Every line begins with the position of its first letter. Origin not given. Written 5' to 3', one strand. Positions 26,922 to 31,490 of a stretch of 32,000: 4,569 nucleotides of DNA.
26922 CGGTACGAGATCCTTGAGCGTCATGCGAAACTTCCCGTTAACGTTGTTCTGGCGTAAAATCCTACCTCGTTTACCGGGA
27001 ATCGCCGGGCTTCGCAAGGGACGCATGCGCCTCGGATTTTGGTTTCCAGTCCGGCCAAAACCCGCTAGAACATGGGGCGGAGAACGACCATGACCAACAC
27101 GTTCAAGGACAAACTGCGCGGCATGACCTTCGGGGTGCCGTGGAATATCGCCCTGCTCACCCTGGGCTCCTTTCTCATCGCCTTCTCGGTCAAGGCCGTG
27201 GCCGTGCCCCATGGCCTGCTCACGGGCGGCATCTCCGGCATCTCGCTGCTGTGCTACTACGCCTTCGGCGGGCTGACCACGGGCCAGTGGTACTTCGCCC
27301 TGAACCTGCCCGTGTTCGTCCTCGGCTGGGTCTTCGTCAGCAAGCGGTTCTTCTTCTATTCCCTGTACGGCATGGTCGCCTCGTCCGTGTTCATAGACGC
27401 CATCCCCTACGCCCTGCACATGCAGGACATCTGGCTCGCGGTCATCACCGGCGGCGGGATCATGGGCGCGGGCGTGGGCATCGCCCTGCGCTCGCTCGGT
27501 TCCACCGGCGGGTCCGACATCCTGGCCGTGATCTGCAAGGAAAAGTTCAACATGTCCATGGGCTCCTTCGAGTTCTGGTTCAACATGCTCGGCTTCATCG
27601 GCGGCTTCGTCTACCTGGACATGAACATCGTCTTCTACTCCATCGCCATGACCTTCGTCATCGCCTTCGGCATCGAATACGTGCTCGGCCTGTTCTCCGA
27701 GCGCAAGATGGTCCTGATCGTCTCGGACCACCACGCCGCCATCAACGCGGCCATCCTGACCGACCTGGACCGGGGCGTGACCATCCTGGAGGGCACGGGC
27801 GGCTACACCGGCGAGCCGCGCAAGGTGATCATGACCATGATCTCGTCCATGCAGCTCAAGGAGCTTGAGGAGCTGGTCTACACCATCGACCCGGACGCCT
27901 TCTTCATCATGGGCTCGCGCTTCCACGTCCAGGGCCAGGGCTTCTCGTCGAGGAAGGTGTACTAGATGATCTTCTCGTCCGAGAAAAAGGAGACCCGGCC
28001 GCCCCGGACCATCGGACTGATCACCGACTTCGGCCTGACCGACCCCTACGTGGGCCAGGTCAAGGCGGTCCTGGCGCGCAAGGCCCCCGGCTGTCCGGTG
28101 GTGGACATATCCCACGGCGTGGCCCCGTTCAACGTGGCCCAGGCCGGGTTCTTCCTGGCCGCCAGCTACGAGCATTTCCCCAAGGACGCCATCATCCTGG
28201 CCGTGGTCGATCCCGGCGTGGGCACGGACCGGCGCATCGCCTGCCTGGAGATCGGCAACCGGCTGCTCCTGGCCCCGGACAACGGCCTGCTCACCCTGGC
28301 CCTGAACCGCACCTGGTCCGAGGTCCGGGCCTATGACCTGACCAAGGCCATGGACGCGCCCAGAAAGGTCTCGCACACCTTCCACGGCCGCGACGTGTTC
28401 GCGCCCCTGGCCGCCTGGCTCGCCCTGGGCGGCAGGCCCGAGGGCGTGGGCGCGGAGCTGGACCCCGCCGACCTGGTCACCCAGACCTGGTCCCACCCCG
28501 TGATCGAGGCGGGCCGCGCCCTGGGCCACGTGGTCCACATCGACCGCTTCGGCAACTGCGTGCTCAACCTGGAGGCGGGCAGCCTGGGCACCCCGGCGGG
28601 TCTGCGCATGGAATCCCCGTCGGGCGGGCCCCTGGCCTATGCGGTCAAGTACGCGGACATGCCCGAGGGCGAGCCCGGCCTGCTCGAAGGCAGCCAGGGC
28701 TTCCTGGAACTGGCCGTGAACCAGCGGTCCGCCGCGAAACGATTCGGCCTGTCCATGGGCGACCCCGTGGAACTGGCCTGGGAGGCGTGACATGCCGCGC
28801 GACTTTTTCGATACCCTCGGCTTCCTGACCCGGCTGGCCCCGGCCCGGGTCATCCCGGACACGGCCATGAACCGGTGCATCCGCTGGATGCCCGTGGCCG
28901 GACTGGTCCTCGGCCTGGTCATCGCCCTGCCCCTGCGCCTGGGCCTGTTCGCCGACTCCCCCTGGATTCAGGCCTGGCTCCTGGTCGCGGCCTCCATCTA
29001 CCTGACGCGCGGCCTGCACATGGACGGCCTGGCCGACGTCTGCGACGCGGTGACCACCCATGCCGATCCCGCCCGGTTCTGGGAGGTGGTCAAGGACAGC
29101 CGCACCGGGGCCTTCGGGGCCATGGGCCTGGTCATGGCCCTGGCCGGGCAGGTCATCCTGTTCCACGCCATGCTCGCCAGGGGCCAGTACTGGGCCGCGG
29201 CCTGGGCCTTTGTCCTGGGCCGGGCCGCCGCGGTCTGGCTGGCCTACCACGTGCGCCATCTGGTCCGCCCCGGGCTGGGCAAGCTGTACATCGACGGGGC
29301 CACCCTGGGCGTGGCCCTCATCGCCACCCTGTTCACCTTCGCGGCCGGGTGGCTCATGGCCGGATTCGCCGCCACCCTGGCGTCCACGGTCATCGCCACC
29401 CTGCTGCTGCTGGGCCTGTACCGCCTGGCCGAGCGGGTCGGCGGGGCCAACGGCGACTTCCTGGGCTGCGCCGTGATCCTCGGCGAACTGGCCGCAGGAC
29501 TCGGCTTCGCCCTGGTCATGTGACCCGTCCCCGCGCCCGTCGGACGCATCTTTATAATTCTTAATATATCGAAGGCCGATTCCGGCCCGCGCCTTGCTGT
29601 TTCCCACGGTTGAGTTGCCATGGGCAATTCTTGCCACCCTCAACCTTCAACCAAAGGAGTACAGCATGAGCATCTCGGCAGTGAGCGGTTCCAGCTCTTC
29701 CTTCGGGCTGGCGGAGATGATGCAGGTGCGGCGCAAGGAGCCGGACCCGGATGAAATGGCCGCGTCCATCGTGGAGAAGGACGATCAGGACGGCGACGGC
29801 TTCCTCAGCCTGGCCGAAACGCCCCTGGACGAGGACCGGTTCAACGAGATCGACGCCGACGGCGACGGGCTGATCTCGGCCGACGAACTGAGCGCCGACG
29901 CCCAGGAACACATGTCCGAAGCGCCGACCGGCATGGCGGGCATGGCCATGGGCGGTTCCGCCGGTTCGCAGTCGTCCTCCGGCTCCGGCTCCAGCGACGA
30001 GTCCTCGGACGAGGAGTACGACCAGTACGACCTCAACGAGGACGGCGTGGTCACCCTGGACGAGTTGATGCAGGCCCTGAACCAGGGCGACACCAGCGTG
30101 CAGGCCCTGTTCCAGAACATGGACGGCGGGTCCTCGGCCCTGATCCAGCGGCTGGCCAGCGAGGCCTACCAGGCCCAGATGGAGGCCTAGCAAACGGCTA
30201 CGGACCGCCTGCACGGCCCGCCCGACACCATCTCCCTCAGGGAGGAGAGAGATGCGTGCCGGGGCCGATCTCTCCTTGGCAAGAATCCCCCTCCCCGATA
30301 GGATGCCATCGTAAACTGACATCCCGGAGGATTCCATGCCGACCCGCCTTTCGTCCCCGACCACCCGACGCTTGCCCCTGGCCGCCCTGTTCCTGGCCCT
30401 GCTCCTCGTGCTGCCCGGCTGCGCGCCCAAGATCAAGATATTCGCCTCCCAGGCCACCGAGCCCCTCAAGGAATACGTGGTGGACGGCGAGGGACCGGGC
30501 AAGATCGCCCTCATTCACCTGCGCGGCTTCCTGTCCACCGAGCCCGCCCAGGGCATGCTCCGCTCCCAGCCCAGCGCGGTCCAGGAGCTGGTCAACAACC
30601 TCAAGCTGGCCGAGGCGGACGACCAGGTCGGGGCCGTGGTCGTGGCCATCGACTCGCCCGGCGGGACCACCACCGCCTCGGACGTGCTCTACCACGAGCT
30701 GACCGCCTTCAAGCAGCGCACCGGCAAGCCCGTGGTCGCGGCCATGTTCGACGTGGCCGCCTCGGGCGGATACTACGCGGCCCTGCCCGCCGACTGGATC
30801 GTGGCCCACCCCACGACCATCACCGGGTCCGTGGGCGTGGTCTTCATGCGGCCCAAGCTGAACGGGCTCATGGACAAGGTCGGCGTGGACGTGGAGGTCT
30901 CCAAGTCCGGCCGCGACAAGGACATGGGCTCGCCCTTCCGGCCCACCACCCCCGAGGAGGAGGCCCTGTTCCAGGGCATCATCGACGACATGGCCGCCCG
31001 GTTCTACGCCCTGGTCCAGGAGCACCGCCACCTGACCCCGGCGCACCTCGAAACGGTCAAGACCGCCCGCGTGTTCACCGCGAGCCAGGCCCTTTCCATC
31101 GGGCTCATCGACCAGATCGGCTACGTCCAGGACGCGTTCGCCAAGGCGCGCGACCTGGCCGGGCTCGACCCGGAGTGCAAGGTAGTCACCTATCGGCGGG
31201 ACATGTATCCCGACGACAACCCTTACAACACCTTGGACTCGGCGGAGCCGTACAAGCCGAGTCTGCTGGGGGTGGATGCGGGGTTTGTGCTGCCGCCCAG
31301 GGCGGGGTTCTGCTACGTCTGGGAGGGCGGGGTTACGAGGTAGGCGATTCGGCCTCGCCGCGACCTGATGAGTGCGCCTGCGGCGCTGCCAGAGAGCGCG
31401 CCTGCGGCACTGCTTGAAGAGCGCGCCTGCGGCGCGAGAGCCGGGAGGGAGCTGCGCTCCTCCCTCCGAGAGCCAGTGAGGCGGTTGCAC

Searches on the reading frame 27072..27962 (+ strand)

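Call 31: search_protein_families(library=pfam, proteins=[window:27072-27962:+], max_evalue=0.00001)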
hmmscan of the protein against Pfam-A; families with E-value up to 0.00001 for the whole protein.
window:27072-27962:+ (297 aa): 2 families
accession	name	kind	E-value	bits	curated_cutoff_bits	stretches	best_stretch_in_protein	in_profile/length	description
PF02588.21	YitT_membrane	-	6.9e-51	173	24.3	1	26-228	2-204/205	Uncharacterised 5xTM membrane BCR, YitT family COG1284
PF10035.14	DUF2179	-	7.5e-19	67.8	22.8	1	234-287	1-54/55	Uncharacterized protein conserved in bacteria (DUF2179)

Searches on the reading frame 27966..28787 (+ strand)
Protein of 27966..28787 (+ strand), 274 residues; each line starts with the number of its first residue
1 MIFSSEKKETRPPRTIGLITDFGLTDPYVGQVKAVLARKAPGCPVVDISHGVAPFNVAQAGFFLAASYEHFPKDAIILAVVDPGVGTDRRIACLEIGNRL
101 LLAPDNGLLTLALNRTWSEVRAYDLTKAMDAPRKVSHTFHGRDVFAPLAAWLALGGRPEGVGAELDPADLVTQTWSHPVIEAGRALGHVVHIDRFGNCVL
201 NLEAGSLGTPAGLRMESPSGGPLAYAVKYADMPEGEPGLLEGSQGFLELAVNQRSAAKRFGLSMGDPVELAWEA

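Call 31: search_protein_families(library=pfam, proteins=[window:27966-28787:+], max_evalue=0.00001)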
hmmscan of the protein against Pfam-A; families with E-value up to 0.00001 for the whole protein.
window:27966-28787:+ (274 aa): 2 families
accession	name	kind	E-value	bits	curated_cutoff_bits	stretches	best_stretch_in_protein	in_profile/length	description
PF01887.21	SAM_HAT_N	-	7.9e-51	172.1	26.3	1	16-162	1-145/145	SAM hydroxide adenosyltransferase N-terminal domain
PF20257.3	SAM_HAT_C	-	2.5e-21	76.2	25.5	1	187-269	1-84/84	SAM hydroxide adenosyltransferase C-terminal domain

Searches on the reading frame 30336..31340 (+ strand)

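Call 31: search_protein_families(library=pfam, proteins=[window:30336-31340:+], max_evalue=0.00001)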
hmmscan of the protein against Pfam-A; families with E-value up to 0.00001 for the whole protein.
window:30336-31340:+ (335 aa): 1 family
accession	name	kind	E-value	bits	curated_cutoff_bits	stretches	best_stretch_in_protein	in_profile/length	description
PF01343.23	Peptidase_S49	-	6.9e-43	146.7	24.9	1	127-277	3-153/154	Peptidase family S49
